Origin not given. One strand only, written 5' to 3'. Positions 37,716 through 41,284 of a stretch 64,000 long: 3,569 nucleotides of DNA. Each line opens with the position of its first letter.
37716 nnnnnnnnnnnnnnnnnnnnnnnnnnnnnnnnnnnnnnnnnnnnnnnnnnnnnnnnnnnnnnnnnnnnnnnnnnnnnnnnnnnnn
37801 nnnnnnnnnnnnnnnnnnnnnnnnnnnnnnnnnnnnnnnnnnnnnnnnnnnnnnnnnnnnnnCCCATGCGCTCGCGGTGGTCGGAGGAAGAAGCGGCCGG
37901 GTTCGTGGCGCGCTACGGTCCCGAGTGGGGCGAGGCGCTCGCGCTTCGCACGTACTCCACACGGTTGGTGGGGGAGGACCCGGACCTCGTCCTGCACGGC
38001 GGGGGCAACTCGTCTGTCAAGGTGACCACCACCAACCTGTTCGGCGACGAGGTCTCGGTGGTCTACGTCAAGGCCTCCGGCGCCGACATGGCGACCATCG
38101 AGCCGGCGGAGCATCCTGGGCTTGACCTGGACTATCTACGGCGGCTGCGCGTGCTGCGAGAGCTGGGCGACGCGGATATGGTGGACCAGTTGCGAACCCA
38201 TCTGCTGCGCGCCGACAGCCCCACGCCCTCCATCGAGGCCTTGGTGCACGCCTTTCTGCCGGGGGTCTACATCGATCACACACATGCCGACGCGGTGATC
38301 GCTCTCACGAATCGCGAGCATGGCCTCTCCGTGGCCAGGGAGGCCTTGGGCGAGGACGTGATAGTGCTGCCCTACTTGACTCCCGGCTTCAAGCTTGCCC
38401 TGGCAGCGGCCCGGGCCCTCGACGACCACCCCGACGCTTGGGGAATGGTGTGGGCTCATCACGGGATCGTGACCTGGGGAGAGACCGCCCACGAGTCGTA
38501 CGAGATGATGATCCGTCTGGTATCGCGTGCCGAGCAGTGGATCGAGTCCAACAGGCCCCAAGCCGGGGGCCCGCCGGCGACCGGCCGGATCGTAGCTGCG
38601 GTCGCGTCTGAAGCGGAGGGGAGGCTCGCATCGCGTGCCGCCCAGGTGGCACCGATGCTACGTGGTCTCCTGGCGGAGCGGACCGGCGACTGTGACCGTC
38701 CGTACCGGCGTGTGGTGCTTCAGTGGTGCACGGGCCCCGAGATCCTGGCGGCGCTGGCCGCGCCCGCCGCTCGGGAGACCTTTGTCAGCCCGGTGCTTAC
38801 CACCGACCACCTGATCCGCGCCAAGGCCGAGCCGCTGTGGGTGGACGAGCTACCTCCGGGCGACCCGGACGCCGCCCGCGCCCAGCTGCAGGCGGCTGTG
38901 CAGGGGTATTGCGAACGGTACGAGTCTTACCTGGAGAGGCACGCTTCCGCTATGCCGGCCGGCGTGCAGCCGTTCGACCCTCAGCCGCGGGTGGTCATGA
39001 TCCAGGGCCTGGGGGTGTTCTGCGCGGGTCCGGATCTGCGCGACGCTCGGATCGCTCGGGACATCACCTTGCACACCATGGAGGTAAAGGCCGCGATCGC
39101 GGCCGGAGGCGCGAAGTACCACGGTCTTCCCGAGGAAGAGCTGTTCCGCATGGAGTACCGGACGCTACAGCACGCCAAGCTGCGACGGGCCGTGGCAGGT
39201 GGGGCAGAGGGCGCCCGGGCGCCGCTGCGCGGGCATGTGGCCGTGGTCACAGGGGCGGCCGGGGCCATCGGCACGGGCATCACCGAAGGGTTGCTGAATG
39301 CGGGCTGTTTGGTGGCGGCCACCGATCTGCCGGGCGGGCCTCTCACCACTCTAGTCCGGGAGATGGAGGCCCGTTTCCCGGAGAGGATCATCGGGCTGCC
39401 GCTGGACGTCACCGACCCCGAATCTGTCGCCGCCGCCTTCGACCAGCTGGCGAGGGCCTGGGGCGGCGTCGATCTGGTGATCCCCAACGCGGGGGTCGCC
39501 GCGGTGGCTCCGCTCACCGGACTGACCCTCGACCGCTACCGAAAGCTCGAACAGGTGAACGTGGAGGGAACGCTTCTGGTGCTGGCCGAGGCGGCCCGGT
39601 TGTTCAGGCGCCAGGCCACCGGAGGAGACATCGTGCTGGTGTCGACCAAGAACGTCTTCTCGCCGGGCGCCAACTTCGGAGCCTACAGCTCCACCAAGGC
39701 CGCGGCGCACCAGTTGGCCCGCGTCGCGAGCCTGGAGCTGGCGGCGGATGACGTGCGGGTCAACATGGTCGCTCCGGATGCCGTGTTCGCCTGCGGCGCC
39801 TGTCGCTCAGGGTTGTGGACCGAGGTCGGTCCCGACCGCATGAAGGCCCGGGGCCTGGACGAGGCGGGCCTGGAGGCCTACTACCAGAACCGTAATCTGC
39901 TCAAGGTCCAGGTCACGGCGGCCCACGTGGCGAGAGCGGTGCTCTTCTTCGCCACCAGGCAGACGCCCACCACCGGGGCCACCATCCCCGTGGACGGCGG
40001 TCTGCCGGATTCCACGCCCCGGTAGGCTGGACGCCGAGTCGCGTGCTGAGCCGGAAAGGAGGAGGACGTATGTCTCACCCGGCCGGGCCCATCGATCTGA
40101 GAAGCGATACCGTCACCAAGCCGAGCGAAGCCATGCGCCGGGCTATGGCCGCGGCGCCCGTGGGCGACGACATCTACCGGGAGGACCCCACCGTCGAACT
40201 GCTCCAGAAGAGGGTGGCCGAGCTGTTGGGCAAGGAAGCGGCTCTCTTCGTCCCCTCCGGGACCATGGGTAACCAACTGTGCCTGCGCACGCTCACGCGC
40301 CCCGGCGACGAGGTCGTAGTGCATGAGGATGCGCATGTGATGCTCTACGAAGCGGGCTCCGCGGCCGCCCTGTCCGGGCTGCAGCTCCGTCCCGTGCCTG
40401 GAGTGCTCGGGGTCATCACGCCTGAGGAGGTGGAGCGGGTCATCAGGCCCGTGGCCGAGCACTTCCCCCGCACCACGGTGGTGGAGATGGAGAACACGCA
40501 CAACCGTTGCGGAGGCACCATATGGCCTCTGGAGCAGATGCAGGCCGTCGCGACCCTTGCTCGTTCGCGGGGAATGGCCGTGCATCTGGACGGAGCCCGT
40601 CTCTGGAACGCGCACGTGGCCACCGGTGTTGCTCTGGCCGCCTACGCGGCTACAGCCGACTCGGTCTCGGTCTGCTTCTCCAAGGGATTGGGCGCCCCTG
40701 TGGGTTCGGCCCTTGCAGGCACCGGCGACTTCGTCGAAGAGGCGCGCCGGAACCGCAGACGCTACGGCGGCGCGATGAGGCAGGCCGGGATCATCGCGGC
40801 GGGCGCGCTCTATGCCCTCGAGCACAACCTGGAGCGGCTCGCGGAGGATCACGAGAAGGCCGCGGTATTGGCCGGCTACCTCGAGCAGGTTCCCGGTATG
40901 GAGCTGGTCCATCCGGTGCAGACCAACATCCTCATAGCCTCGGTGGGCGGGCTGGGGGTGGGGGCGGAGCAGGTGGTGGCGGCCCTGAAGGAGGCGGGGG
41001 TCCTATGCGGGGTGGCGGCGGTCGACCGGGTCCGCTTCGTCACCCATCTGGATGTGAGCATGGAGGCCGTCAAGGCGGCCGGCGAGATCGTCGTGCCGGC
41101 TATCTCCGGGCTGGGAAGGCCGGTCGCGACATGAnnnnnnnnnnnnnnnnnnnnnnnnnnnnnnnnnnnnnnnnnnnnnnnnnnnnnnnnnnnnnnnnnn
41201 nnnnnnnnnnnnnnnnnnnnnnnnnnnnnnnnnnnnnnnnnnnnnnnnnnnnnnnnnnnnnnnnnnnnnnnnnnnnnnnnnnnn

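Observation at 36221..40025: lsrF-like thiolase + rpe/lsrE-like epimerase + yuxG-like aldolase/SDR: a sugar-phosphate module resembling the distal part of the Salmonella lsrFGE AI-2 processing operon, but without lsrK/lsrG/lsrR or a transporter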

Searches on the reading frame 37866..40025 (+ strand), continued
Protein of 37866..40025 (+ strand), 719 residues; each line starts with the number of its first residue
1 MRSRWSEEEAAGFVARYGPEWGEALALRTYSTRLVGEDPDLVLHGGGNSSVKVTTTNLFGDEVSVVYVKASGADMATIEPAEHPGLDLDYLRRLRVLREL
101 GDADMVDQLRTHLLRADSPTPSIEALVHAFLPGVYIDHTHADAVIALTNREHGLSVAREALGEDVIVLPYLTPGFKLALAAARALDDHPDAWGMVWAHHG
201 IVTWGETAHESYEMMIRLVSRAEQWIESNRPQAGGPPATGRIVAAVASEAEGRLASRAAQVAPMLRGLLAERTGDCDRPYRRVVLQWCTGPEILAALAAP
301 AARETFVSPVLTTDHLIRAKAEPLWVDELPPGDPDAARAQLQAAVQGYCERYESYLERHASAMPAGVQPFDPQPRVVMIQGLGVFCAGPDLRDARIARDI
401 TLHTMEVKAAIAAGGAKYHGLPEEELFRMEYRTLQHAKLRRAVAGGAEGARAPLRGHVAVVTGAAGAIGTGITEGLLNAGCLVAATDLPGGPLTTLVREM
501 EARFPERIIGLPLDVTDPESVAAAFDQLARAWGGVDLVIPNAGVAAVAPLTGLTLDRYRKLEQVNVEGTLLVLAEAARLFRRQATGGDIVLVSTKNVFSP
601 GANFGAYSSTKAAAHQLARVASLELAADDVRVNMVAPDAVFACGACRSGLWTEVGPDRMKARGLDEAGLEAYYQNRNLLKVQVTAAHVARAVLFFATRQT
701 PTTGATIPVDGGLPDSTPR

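Call 46: find_encoding_contigs(protein=P0240, flank=8000, max_places=2)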
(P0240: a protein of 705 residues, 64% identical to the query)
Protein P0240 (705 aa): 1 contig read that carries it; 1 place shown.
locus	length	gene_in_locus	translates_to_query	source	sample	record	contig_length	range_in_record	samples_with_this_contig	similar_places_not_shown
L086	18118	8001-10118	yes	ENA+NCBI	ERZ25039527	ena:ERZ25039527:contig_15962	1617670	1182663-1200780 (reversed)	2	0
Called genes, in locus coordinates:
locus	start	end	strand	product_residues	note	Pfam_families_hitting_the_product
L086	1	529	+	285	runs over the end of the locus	PF01063:Aminotran_4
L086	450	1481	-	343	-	PF01261:AP_endonuc_2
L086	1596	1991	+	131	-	PF12038:QTMAN_N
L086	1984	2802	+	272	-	PF12038:QTMAN_N, PF00534:Glycos_transf_1, PF13692:Glyco_trans_1_4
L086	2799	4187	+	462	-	PF00342:PGI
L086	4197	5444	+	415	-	PF00817:IMS, PF11798:IMS_HHH (weak), PF21999:IMS_HHH_1, PF11799:IMS_C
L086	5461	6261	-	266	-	PF13240:Zn_Ribbon_1 (weak), PF13248:Zn_ribbon_3 (weak), PF24463:DUF7577 (weak), PF25302:NADase_transloc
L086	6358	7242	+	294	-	PF01791:DeoC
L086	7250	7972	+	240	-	PF00834:Ribul_P_3_epim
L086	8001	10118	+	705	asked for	PF00596:Aldolase_II, PF00106:adh_short, PF13561:adh_short_C2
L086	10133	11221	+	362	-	PF00155:Aminotran_1_2, PF01212:Beta_elim_lyase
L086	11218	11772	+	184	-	PF01966:HD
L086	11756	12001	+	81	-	PF09413:DUF2007 (weak)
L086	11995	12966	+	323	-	PF00480:ROK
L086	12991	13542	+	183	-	PF00590:TP_methylase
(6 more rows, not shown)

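Call 77: predict_structure(alignment_id=A3)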
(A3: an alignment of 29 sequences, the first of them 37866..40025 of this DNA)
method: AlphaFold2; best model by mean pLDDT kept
length: 719 residues; sequences in the alignment: 29
mean_pLDDT: 79.5   pTM: 0.81
mean pLDDT of the five models: 79.5, 77.3, 76.5, 76.1, 74.2
residues with pLDDT >= 90: 318; 70-90: 239; 50-70: 49; < 50: 113
segments of 3 or more residues with pLDDT < 50: 43-45, 234-246, 441-450, 544-550, 596-607, 637-682, 700-719
pLDDT, mean of each block of 10 residues (from residue 1): 92 96 96 86 67 90 94 85 94 91 87 88 90 93 90 93 94 89 94 91 96 95 90 44 48 90 95 81 92 89 85 56 87 90 96 92 85 91 92 86 88 87 85 69 36 88 86 93 94 94 94 91 95 94 46 62 78 93 91 53 43 71 82 61 28 39 44 40 66 75 39 28
secondary structure, 60 per line:
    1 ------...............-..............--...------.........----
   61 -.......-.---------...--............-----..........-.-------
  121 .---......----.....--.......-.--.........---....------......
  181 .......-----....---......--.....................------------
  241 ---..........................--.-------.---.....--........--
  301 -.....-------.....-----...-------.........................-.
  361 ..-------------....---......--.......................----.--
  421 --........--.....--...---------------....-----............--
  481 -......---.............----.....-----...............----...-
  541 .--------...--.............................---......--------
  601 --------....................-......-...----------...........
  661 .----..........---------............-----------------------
elements in order (helices of 4 or more, strands of 3 or more residues): H7-21 H23-36 E48-56 E62-68 E85-87 H88-96 H102-111 H125-130 E135-139 H142-148 H153-161 E165-168 H175-187 E193-196 E200-205 H208-228 H244-269 E284-288 H291-298 H302-306 H314-318 E324-326 H334-358 E376-379 E383-388 H391-413 H423-430 H433-437 E458-461 H467-478 E482-487 H491-503 E508-512 H518-532 E537-539 H555-583 E587-592 H609-628 E630-635 H650-661 H666-675 H685-696

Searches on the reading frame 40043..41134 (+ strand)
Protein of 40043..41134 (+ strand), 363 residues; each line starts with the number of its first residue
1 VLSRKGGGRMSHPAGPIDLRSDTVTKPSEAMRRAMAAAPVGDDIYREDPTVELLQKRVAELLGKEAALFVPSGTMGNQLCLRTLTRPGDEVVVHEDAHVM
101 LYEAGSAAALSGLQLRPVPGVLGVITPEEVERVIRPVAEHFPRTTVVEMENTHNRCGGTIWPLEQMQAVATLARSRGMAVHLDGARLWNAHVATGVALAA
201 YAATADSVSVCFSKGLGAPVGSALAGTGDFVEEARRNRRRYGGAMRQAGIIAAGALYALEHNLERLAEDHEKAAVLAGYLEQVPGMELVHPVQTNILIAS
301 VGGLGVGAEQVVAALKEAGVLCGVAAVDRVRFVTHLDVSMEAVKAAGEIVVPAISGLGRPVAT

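Call 8: search_protein_families(library=pfam, proteins=[window:40043-41134:+])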
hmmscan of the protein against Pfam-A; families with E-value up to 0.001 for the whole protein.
window:40043-41134:+ (363 aa): 5 families
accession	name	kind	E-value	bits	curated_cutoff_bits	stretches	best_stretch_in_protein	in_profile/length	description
PF01212.27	Beta_elim_lyase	-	1.6e-101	339.8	27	1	18-299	1-283/288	Beta-eliminating lyase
PF00155.27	Aminotran_1_2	-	1.1e-11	45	19.7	1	36-264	29-274/361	Aminotransferase class I and II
PF00266.25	Aminotran_5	-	1.9e-08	34.1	21.5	1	52-186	46-178/371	Aminotransferase class-V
PF01053.26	Cys_Met_Meta_PP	-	2.1e-06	27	27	1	47-183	50-173/381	Cys/Met metabolism PLP-dependent enzyme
PF01041.23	DegT_DnrJ_EryC1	-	0.00023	20.9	19.8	0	43-137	18-112/360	DegT/DnrJ/EryC1/StrS aminotransferase family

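Call 9: search_protein_families(library=ncbifam, proteins=[window:40043-41134:+])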
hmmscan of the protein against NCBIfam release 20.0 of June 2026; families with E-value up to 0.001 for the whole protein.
window:40043-41134:+ (363 aa): 21 families
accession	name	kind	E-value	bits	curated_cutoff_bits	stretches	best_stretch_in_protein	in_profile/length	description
NF041359.1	GntG_guanitoxin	subfamily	3e-119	398.2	230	1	17-345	6-336/343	GntG family PLP-dependent aldolase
NF007825.0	PRK10534.1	equivalog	9.4e-92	307.5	312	1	17-344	2-321/333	low-specificity L-threonine aldolase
TIGR00858.1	bioF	equivalog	2.4e-06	26.6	426.45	1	52-322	69-329/365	8-amino-7-oxononanoate synthase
TIGR01325.1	O_suc_HS_sulf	equivalog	2.5e-06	26.4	510.05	1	47-290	52-277/380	O-succinylhomoserine sulfhydrylase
NF005695.0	PRK07503.1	equivalog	3.5e-06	25.9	666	1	47-96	63-112/403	methionine gamma-lyase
TIGR01328.1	met_gam_lyase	equivalog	3.8e-06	26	549.7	1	48-289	58-283/391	methionine gamma-lyase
TIGR03947.1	viomycin_VioD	equivalog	5e-06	25.6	390.9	1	78-219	83-217/359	capreomycidine synthase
NF047599.1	SerpalmtaseBetaP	equivalog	8.4e-06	24.7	500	1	54-261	93-293/394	serine palmitoyltransferase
NF009709.0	PRK13238.1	subfamily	2.4e-05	23.3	285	1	17-187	48-221/463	tryptophanase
NF005871.0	PRK07811.1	equivalog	5.1e-05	22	513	1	48-98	60-110/389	cystathionine gamma-synthase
NF005456.0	PRK07050.1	equivalog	5.7e-05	22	500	1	48-291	64-291/394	cystathionine beta-lyase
NF004650.0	PRK05994.1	equivalog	5.9e-05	22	667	1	47-96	61-110/427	O-acetylhomoserine aminocarboxypropyltransferase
TIGR01326.1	OAH_OAS_sulfhy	subfamily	0.0001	21.2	495.1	1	48-94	56-102/418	O-acetylhomoserine aminocarboxypropyltransferase/cysteine synthase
NF041364.1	GntC_guanitoxin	equivalog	0.00012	21.1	415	1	73-320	68-319/356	guanitoxin biosynthesis PLP-dependent (S)-gamma-hydroxy-L-arginine cyclodehydratase GntC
NF006810.0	PRK09331.1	subfamily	0.00012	20.9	301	1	47-185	63-198/397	Sep-tRNA:Cys-tRNA synthetase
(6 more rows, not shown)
